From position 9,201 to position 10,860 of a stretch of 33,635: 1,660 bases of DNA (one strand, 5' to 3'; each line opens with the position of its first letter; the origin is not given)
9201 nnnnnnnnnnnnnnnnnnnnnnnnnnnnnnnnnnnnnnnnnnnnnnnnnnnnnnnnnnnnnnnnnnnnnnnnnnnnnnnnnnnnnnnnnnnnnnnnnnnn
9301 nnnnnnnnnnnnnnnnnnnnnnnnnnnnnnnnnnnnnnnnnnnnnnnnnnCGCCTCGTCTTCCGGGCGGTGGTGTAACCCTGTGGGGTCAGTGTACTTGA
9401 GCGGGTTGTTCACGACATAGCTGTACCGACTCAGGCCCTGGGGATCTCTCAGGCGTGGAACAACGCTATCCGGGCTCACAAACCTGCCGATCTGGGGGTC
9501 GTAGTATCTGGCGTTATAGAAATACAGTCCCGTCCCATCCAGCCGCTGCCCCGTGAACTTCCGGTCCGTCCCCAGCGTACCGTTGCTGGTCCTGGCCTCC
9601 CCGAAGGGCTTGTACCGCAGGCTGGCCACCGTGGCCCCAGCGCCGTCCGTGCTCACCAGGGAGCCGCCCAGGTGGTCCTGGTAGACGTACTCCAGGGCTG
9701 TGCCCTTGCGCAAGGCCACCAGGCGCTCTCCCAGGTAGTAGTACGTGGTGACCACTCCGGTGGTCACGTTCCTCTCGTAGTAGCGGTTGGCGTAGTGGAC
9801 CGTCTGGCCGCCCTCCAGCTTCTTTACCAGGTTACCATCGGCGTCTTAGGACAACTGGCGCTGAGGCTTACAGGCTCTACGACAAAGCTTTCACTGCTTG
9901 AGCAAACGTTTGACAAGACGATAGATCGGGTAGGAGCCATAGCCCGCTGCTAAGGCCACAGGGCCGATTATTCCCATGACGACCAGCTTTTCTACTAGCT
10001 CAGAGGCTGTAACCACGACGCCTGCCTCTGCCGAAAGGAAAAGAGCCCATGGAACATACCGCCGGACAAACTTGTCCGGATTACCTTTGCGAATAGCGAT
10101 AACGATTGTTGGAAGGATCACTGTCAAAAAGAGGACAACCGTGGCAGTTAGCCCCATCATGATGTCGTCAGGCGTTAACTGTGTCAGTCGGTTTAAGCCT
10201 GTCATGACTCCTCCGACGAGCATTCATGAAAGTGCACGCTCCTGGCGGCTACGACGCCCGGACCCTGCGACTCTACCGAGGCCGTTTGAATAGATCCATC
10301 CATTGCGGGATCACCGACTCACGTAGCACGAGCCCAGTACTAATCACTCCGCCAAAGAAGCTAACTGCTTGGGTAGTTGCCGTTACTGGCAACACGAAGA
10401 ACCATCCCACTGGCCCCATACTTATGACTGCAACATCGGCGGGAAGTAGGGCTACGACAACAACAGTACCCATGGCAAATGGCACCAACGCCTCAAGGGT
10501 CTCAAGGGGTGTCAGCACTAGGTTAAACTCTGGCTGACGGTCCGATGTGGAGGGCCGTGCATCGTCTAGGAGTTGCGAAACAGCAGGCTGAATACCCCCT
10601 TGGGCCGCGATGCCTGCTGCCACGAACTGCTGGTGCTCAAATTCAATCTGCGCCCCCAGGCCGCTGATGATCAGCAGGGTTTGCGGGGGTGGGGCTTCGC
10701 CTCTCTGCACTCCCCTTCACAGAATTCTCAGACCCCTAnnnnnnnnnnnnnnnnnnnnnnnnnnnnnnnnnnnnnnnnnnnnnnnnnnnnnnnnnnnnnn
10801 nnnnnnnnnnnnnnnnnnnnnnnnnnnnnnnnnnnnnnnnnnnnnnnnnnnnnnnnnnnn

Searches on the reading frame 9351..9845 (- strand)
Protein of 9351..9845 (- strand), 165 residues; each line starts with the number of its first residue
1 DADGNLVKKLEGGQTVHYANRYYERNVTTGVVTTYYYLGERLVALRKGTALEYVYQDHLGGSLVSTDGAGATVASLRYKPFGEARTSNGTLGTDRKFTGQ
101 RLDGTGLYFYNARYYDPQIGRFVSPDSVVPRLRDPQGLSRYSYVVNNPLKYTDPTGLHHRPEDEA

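Call 63: search_solved_structures(query=window:9351-9845:-, max_evalue=0.001, show_alignments=3)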
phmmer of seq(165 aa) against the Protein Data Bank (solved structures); distinct sequences matched with E-value up to 0.001: 22.
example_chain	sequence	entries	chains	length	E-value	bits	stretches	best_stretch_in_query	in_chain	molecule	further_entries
6sup_A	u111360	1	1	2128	7.2e-12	48.8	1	50-158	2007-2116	TcdB2,TccC3,Cell division control protein 42 homolog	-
6suq_A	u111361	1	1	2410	1.5e-11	47.8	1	50-158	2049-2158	TcdB2,TccC3,Genome polyprotein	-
6h6e_F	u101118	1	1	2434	1.5e-11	47.8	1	50-157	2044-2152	TcdB2,TccC3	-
6suf_F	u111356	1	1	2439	1.5e-11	47.8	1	50-157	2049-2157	TcdB2,TccC3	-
4igl_B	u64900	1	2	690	2.3e-11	47.2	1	56-157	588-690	YenC2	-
9c4k_Q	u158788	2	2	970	2.3e-11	47.2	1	56-157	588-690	Toxin subunit YenC2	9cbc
6h6g_A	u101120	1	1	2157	3.7e-11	46.5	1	50-157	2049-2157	TcdB2,TccC3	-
4o9x_A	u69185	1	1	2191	3.8e-11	46.5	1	50-157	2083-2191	TcdB2, TccC3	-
6h6f_F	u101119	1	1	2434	6.9e-11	45.7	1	50-157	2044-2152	TcdB2,TccC3,TccC3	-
6sue_F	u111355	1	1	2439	6.9e-11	45.7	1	50-157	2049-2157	TcdB2,TccC3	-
6l7i_G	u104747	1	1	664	7.1e-11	45.6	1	50-157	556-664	TccC2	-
8h8a_A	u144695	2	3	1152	5.6e-10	42.7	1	45-156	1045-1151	Putative Rhs-family protein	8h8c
9on3_A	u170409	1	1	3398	4.5e-09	39.8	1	32-156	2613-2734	SGS4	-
8h8b_A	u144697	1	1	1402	7.7e-09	39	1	44-157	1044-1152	Putative Rhs-family protein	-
5kis_B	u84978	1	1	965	1.1e-08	38.5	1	51-156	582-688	RHS2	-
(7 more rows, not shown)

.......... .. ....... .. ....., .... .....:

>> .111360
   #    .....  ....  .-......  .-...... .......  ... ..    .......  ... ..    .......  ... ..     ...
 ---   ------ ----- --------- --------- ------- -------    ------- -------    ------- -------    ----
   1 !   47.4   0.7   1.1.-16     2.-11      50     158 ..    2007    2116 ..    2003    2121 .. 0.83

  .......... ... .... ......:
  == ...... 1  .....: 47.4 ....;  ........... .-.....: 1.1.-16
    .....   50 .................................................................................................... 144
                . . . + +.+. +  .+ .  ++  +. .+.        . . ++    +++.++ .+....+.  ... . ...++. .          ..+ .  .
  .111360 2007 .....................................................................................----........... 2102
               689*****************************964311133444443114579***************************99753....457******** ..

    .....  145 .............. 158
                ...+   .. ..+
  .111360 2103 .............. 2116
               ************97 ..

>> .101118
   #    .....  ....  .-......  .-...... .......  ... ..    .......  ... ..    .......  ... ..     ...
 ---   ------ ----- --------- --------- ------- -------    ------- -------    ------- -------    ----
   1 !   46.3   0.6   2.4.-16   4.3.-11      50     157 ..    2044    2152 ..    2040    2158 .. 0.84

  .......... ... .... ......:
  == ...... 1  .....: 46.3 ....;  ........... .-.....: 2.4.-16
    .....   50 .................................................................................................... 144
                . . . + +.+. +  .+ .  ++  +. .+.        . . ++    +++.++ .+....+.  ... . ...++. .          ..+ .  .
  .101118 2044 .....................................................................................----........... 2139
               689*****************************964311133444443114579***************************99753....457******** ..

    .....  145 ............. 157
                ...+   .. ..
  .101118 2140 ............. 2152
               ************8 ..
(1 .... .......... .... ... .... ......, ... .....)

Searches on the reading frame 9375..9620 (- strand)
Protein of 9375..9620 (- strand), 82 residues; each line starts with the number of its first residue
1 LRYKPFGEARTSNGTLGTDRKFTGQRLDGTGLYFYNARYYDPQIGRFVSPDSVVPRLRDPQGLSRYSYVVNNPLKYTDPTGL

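Call 71: search_solved_structures(query=window:9375-9620:-, max_evalue=10)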
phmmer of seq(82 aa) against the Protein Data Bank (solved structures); distinct sequences matched with E-value up to 10: 31.
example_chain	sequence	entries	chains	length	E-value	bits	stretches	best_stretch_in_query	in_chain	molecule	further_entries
4igl_B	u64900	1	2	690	6.9e-10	42.3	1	17-82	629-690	YenC2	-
9c4k_Q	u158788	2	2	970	9.7e-10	41.9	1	16-82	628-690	Toxin subunit YenC2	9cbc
6sup_A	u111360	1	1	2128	3.1e-08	37.1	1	20-82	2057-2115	TcdB2,TccC3,Cell division control protein 42 homolog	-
6h6g_A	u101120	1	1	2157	3.1e-08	37.1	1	20-82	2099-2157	TcdB2,TccC3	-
4o9x_A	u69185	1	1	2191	3.2e-08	37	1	20-82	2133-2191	TcdB2, TccC3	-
6h6e_F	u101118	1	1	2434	3.6e-08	36.9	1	20-82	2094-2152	TcdB2,TccC3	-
6suf_F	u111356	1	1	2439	3.6e-08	36.9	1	20-82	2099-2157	TcdB2,TccC3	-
6suq_A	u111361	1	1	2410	3.7e-08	36.8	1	20-82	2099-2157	TcdB2,TccC3,Genome polyprotein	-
8h8a_A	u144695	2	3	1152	1.2e-07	35.2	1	20-81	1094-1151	Putative Rhs-family protein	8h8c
6h6f_F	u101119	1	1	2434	1.6e-07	34.8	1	20-82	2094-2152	TcdB2,TccC3,TccC3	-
6sue_F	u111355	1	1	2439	1.6e-07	34.8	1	20-82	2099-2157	TcdB2,TccC3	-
6l7i_G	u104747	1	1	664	2e-07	34.5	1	20-82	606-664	TccC2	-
7q97_A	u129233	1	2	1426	5.2e-07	33.1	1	20-81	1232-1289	Rhs family protein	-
5kis_B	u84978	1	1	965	5.8e-07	33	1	21-81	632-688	RHS2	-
8h8b_A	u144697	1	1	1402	2.2e-06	31.2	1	20-81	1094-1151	Putative Rhs-family protein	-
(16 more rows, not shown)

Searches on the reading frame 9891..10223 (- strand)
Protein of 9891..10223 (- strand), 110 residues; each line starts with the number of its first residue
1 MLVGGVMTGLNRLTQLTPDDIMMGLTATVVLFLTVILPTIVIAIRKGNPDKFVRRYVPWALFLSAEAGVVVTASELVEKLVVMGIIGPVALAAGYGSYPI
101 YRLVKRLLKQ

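Call 5: search_protein_families(library=pfam, proteins=[window:9891-10223:-], max_evalue=1)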
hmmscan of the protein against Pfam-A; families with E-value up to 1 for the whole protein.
window:9891-10223:- (110 aa): 2 families
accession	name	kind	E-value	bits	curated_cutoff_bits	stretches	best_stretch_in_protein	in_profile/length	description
PF11990.13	DUF3487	-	0.011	16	27.8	1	18-62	47-93/114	Protein of unknown function (DUF3487)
PF19752.4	DUF6239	-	0.026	14.8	27.1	1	16-74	61-119/187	Family of unknown function (DUF6239)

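Call 6: search_protein_families(library=ncbifam, proteins=[window:9891-10223:-], max_evalue=1)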
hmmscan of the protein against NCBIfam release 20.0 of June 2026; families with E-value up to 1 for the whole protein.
window:9891-10223:- (110 aa): 1 family
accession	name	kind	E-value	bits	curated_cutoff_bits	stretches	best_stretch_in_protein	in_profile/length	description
NF004705.1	PRK06041.1-3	equivalog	0.21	10.5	400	1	22-95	159-231/465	archaellar assembly protein ArlJ/FlaJ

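Call 14: search_protein_families(library=padloc, proteins=[window:9891-10223:-], max_evalue=1)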
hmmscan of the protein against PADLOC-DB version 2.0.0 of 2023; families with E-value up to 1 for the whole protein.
window:9891-10223:- (110 aa): 0 families

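Call 73: search_protein_families(library=phrogs, proteins=[window:9891-10223:-], max_evalue=1)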
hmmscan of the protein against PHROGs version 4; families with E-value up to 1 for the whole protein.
window:9891-10223:- (110 aa): 3 families
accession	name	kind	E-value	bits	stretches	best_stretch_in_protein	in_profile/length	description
phrog_13707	-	unknown function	0.079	14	1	4-51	16-60/89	-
phrog_37233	-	unknown function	0.22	12.4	0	45-63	12-30/50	-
phrog_1129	-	lysis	0.55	11.3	1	22-86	3-65/86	holin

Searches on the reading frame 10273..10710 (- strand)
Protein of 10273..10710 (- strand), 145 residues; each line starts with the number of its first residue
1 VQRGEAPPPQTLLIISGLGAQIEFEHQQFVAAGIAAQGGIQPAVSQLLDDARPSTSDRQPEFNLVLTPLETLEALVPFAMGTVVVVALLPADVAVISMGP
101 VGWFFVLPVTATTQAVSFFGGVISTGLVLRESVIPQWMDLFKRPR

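Call 5: search_protein_families(library=pfam, proteins=[window:10273-10710:-], max_evalue=1)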
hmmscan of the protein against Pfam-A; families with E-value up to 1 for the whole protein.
window:10273-10710:- (145 aa): 0 families

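Call 6: search_protein_families(library=ncbifam, proteins=[window:10273-10710:-], max_evalue=1)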
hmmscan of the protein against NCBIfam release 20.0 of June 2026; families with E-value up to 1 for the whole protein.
window:10273-10710:- (145 aa): 0 families

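Call 14: search_protein_families(library=padloc, proteins=[window:10273-10710:-], max_evalue=1)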
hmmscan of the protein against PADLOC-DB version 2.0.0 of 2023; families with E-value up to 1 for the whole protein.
window:10273-10710:- (145 aa): 0 families

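Call 73: search_protein_families(library=phrogs, proteins=[window:10273-10710:-], max_evalue=1)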
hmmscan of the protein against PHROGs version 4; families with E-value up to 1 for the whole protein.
window:10273-10710:- (145 aa): 1 family
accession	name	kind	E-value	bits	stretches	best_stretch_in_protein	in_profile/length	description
phrog_22430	-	unknown function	0.26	12.4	1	102-133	5-33/64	-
